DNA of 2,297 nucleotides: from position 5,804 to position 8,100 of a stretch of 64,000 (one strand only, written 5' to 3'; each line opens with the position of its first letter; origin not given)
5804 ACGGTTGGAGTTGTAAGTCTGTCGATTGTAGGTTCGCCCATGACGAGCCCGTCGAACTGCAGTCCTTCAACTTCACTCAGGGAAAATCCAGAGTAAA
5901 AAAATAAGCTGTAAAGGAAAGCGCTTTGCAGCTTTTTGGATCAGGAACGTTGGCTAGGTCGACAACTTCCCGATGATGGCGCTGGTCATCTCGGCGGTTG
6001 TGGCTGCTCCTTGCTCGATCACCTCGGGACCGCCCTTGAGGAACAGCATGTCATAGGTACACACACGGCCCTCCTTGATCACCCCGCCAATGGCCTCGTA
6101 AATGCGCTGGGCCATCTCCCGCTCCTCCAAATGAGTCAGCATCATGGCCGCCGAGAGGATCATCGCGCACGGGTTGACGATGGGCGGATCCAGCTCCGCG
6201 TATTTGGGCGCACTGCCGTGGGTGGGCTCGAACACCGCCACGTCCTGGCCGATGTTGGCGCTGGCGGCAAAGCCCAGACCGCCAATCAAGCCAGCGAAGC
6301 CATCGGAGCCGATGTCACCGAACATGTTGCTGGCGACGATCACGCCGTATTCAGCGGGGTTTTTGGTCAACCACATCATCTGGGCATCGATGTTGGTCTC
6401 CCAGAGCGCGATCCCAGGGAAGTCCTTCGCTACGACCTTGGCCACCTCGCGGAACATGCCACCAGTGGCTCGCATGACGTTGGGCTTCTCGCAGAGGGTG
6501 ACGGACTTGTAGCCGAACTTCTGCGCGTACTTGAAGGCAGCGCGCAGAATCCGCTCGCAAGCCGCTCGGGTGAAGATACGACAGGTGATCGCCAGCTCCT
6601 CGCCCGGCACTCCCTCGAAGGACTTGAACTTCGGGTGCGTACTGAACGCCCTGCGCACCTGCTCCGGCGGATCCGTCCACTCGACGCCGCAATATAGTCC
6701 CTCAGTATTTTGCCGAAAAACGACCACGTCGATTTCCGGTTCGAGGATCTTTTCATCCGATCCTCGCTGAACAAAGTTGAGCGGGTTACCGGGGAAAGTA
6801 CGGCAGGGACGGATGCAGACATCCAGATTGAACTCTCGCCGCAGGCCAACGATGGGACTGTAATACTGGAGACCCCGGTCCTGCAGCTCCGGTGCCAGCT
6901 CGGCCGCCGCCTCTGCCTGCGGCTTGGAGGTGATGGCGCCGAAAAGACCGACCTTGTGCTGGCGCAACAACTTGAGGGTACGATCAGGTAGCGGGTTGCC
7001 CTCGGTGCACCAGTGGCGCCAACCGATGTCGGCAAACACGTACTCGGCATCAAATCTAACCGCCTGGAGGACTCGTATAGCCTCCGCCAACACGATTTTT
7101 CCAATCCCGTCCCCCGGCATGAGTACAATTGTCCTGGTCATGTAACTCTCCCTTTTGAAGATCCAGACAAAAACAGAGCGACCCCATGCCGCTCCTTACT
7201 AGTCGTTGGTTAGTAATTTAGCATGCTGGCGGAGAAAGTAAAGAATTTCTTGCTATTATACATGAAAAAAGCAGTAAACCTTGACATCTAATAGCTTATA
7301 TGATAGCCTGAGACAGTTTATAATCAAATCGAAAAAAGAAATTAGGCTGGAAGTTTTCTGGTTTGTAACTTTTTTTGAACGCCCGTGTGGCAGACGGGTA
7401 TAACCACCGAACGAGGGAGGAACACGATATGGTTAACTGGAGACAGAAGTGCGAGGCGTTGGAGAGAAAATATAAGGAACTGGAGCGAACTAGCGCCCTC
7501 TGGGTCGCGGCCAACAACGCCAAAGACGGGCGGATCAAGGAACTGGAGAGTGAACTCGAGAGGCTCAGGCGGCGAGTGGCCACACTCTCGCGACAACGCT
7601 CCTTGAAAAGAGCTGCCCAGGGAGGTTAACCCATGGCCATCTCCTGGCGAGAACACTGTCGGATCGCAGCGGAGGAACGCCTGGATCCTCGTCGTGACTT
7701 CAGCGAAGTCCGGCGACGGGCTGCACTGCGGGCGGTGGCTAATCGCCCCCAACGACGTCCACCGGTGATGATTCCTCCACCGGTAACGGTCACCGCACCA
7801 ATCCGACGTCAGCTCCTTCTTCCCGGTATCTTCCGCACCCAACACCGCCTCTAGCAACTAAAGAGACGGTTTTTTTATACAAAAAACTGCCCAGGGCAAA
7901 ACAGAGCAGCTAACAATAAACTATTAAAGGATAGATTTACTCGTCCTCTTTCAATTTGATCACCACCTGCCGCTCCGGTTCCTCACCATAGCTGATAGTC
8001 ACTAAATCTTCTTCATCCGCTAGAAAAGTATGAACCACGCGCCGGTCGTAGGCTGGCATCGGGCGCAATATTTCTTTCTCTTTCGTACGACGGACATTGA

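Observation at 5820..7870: GC-rich 2-kb segment carrying an isocitrate/isopropylmalate-dehydrogenase-family gene inside a low-GC, reduced-metabolism genome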

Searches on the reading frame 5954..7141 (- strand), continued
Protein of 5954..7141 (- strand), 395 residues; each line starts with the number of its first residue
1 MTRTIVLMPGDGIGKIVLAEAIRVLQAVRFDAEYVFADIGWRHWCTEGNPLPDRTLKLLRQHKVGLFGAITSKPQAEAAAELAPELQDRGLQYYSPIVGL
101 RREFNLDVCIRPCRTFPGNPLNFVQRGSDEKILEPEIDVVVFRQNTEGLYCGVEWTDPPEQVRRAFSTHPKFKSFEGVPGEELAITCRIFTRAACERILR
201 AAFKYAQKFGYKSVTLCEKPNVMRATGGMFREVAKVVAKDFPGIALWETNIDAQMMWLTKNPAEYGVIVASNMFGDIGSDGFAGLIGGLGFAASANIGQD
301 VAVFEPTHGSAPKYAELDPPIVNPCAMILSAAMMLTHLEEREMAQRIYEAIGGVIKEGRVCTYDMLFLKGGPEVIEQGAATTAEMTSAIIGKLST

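Call 79: fold_search(model_id=the predicted structure, library=pdb)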
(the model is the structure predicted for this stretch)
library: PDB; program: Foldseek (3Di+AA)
matches with E <= 10: 1497; with E <= 0.001: 382
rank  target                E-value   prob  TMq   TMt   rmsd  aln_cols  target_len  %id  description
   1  6lky_A                1.4e-32  1.00  0.77  0.89   3.8       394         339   34  Crystal structure of isocitrate dehydrogenase from Methylococcus capsulatus (released 2020-12-23)
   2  6m3s_B                1.1e-31  1.00  0.75  0.87   4.3       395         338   32  Dimeric isocitrate dehydrogenase from Xanthomonas campestris pv. campestris 8004 (released 2021-03-10)
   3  2d1c_A                2.9e-31  1.00  0.78  0.63   3.1       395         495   34  Crystal Structure Of TT0538 protein from Thermus thermophilus HB8 (released 2006-10-10)
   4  6ltf                  3.5e-31  1.00  0.75  0.88   3.3       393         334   32  Dimeric isocitrate dehydrogenase from Xanthomonas campestris pv. campestris 8004 (released 2021-02-10)
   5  6m3s_A                3.7e-31  1.00  0.75  0.89   4.1       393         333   32  Dimeric isocitrate dehydrogenase from Xanthomonas campestris pv. campestris 8004 (released 2021-03-10)
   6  1x0l_A                2.0e-30  1.00  0.76  0.90   3.2       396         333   34  Crystal structure of tetrameric homoisocitrate dehydrogenase from an extreme thermophile, Thermus thermophilus (released 2005-10-04)
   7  6kdf_E                5.5e-30  1.00  0.77  0.89   2.8       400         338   28  Crystal structure of the alpha beta heterodimer of human IDH3 in APO form. (released 2019-09-25)
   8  3udu_B                5.5e-30  1.00  0.75  0.83   4.1       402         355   30  Crystal structure of putative 3-isopropylmalate dehydrogenase from Campylobacter jejuni (released 2011-11-09)
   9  8grb_A                9.9e-30  1.00  0.76  0.88   3.3       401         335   28  Crystal structure of a constitutively active mutant of the alpha beta heterodimer of human IDH3 (released 2022-12-07)
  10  1hqs_A                1.1e-29  1.00  0.80  0.75   4.2       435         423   28  CRYSTAL STRUCTURE OF ISOCITRATE DEHYDROGENASE FROM BACILLUS SUBTILIS (released 2001-07-25)
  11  8grb_K                1.1e-29  1.00  0.76  0.90   3.2       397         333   28  Crystal structure of a constitutively active mutant of the alpha beta heterodimer of human IDH3 (released 2022-12-07)
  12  6kdf_I                1.3e-29  1.00  0.77  0.90   3.0       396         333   28  Crystal structure of the alpha beta heterodimer of human IDH3 in APO form. (released 2019-09-25)
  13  1x0l_B                1.6e-29  1.00  0.75  0.91   2.8       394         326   34  Crystal structure of tetrameric homoisocitrate dehydrogenase from an extreme thermophile, Thermus thermophilus (released 2005-10-04)
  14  3udu_H                2.3e-29  1.00  0.75  0.83   4.1       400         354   30  Crystal structure of putative 3-isopropylmalate dehydrogenase from Campylobacter jejuni (released 2011-11-09)
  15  3udo                  2.5e-29  1.00  0.77  0.85   4.1       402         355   30  Crystal structure of putative isopropylamlate dehydrogenase from Campylobacter jejuni (released 2011-11-09)
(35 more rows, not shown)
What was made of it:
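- On Beta-decarboxylating dehydrogenase superfamily (Pfam PF00180 Iso_dh): Foldseek probability is 1.00, with TM 0.75-0.80 (query-normalised) to IDH, HICDH and IPMDH structures (call 79).
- Closest known: Homoisocitrate dehydrogenase of Thermus thermophilus. Same: The fold is the same (Foldseek TM 0.76/0.90, 34% identity; call 79).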

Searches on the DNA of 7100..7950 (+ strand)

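Call 24: search_rna_families(source=window, start=7100, end=7950, threshold=evalue, max_evalue=10)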
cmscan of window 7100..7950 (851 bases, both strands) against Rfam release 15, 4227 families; matches with E-value up to 10: 3.
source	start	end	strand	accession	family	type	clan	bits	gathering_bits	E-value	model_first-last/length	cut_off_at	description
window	7569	7604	-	RF02470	Ms_IGR-8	Gene; sRNA;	-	15.7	44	1.2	1-63/63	no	Mycobacterium sRNA Ms_IGR-8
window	7252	7373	+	RF01769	greA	Cis-reg; leader;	-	14.4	60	8.6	1-124/124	no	Enterobacteria greA leader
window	7722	7784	+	RF01734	Fluoride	Cis-reg; riboswitch;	-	11.5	34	3.6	1-64/64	no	Fluoride riboswitch aptamer (crcB RNA motif)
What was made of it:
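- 7142..7428 (.): AT-rich divergent regulatory spacer, conserved with the sister species.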

On the - strand, serving the dehydrogenase:
- promoter-like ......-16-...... at 7327-7300;
- palindrome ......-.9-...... at 7196-7216;
- leader hairpin at 7195-7175 with a U-run at 7174-7165;
- ribosome-binding site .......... at about 7147-7156.

On the + strand, serving sA:
- TTGACA at 7281-7286;
- Shine-Dalgarno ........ at 7413-7420. Rfam gives no match (call 24).

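Call 73: search_dna_similar(query=window:7142-7900:+, collection=phages, mode=distant, max_rows=5)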
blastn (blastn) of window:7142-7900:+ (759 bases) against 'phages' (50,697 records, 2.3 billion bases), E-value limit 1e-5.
No match.

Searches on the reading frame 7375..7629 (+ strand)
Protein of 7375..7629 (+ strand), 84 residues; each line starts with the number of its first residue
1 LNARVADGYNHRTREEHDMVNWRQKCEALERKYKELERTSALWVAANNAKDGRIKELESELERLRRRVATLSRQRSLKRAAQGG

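Call 5: search_protein_families(library=pfam, proteins=[window:7375-7629:+], max_evalue=0.01)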
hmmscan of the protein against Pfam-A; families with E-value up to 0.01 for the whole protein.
window:7375-7629:+ (84 aa): 1 family
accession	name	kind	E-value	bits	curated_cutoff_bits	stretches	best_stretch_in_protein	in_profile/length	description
PF05266.19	DUF724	-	0.00084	19.7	38.4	1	11-73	117-179/188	Protein of unknown function (DUF724)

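Call 6: search_protein_families(library=ncbifam, proteins=[window:7375-7629:+], max_evalue=0.01)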
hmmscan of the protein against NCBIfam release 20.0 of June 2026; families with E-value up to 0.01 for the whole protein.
window:7375-7629:+ (84 aa): 2 families
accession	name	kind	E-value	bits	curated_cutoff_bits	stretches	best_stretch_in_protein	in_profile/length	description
NF045487.1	ASRP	equivalog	0.0031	16.2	300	1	13-76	214-266/593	archaea-specific SMC-related protein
TIGR04523.1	Mplasa_alph_rch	subfamily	0.0059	14.6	270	1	23-76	383-436/745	helix-rich protein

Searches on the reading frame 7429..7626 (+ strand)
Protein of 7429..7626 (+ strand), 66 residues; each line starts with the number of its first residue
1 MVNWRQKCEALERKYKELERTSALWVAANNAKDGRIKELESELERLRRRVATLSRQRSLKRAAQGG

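Call 48: search_protein_families(library=phrogs, proteins=[window:7429-7626:+], max_evalue=0.1)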
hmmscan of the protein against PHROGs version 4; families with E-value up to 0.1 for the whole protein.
window:7429-7626:+ (66 aa): 16 families
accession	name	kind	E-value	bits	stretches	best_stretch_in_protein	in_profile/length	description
phrog_35161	-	unknown function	0.0014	19.9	1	28-60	29-60/78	-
phrog_16757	-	unknown function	0.0039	18.7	0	29-51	61-83/90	-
phrog_5915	-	unknown function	0.013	16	1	34-48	14-28/53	-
phrog_5890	-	moron, auxiliary metabolic gene and host takeover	0.024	14.6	1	6-59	177-232/374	tellurite resistance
phrog_2658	-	other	0.031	15.5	1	4-60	64-120/126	hol-like chemotaxis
phrog_15267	-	DNA, RNA and nucleotide metabolism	0.032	15.3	1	34-58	8-32/66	DNA helicase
phrog_9325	-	unknown function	0.036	14.9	1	22-52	148-178/202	-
phrog_1397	-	unknown function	0.053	14.8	1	11-57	30-77/116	-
phrog_13897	-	unknown function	0.057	14.3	0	33-57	5-29/43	-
phrog_7773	-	unknown function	0.064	14.2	1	10-46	13-51/53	-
phrog_34433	-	unknown function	0.069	14.4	1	15-45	26-56/85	-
phrog_6946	-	unknown function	0.071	14.2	0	36-49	5-18/54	-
phrog_3507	-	unknown function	0.084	14.4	0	5-52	42-92/102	-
phrog_4623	-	unknown function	0.085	13.4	1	7-59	179-231/329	-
phrog_1816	-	unknown function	0.088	14.3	1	17-53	17-52/63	-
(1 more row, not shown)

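Call 49: search_protein_families(library=pfam, proteins=[window:7429-7626:+], max_evalue=0.1)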
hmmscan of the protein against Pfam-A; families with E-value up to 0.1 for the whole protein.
window:7429-7626:+ (66 aa): 11 families
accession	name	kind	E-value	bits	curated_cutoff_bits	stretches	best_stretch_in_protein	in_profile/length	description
PF05266.19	DUF724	-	0.0077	16.6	38.4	1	5-55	129-179/188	Protein of unknown function (DUF724)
PF23991.1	DUF7310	-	0.02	15.8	40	1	6-53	3-49/83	Coiled-coil region of unknown function (DUF7310)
PF11932.13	DUF3450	-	0.025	14.3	32.6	1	3-57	41-95/241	Protein of unknown function (DUF3450)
PF25764.1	KIF21A_4th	-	0.029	14.4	33.1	1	5-56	103-157/183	KIF21A-like domain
PF07716.20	bZIP_2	-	0.034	14.7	22.3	1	35-55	33-53/54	Basic region leucine zipper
PF12329.13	TMF_DNA_bd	-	0.034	14.6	35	0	31-52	9-30/74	TATA element modulatory factor 1 DNA binding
PF00261.25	Tropomyosin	-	0.038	13.8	38.6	1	4-54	18-68/242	Tropomyosin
PF25014.1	NET2A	-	0.048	13.9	33.1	1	5-56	159-210/235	NET2A-like domain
PF16808.10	PKcGMP_CC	-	0.055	13.5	35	1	31-44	5-18/35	Coiled-coil N-terminus of cGMP-dependent protein kinase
PF11559.13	ADIP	-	0.086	13.3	34.3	0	6-53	73-120/151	Afadin- and alpha -actinin-Binding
PF16673.10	TRAF_BIRC3_bd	-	0.092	12.9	30.5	0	6-23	46-63/64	TNF receptor-associated factor BIRC3 binding domain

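Call 87: search_protein_representatives(protein=window:7429-7626:+)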
Query: 66 residues. Proteins with E-value up to 0.001 (for the whole library): 30; up to 1e-10: 1; up to 1e-30: 1. The best 30 are listed.
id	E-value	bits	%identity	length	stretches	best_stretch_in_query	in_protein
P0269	1.4e-32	125.5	98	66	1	1-66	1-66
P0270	3.5e-09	52.3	52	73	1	3-62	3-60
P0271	5.4e-08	48.5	57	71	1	9-62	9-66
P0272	1.6e-06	44.0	52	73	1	10-59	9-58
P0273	1.9e-06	43.7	48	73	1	11-56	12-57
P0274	3.6e-06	42.8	50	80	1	9-61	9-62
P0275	4.8e-06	42.4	49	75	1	6-56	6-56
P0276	6.0e-06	42.1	54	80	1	12-57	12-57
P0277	6.9e-06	41.9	57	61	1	16-59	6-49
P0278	2.5e-05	40.2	50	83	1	11-56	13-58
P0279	2.7e-05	40.1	58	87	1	14-56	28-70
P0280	3.9e-05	39.6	55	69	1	13-52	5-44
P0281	4.8e-05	39.3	44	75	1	10-61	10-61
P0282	6.2e-05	39.0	52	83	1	13-58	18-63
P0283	6.7e-05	38.9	50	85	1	13-56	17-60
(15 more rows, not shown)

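Call 89: search_dna_similar(query=P0276, collection=plasmids, mode=protein, max_evalue=0.001, max_rows=10)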
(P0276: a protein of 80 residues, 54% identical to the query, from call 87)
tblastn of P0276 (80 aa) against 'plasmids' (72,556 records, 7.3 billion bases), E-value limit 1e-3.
No match.

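Call 90: search_dna_similar(query=P0276, collection=phages, mode=protein, max_evalue=0.001, max_rows=10)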
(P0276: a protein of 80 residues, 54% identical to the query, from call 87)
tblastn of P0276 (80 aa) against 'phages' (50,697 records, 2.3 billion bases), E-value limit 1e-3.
No match.

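Call 93: find_related_loci(query=A6, collection=viral_contigs, flank=6000)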
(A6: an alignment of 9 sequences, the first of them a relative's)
Query A6 (85 aa) in viral_contigs; peptide patterns used: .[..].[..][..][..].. (x = any residue, [..] = any of these).
8 stretches matched a pattern, but none encodes a relative of the query by tblastn (E <= 1e-3).

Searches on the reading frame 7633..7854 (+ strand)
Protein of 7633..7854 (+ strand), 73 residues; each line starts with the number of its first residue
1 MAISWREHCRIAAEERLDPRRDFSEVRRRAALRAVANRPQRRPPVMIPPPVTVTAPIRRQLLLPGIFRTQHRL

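Call 5: search_protein_families(library=pfam, proteins=[window:7633-7854:+], max_evalue=0.01)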
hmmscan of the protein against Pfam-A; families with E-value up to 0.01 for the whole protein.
window:7633-7854:+ (73 aa): 0 families

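Call 48: search_protein_families(library=phrogs, proteins=[window:7633-7851:+], max_evalue=0.1)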
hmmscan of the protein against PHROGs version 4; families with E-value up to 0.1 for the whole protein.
window:7633-7851:+ (73 aa): 1 family
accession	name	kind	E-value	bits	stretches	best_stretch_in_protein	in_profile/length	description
phrog_26251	-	unknown function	0.092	13.9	0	7-37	16-46/61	-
